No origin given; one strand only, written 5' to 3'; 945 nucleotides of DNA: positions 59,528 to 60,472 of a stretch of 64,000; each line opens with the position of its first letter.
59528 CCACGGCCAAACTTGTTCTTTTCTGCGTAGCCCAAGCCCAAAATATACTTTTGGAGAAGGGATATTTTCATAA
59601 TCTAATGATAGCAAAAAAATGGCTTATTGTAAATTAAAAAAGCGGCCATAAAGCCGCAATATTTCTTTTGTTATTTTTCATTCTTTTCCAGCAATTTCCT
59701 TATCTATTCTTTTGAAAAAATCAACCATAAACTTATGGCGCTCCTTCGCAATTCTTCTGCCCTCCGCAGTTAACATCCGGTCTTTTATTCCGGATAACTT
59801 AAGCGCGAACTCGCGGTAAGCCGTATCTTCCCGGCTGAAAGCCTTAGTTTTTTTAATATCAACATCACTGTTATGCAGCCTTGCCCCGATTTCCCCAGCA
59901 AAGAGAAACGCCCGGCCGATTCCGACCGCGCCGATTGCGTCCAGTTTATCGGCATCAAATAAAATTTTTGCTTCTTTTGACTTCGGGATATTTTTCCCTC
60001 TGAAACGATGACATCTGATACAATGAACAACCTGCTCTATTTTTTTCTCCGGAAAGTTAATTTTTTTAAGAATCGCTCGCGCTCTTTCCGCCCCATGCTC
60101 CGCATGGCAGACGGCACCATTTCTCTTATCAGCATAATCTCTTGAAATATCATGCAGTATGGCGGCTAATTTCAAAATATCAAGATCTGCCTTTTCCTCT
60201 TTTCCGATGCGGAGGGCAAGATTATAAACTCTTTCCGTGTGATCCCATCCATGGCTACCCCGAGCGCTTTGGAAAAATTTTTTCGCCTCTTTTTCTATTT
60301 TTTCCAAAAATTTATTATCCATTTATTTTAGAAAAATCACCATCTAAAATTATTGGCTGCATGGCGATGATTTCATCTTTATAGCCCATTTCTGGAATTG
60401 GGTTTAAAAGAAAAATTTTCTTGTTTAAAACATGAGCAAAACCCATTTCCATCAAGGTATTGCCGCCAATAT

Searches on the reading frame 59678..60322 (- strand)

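Call 83: search_protein_families(library=pfam, proteins=[window:59678-60322:-], max_evalue=0.0001)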
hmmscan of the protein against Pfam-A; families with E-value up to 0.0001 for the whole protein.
window:59678-60322:- (214 aa): 1 family
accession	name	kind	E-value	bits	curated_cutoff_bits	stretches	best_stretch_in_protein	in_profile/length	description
PF01966.28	HD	-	2.6e-17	63.6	22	1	26-129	2-115/116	HD domain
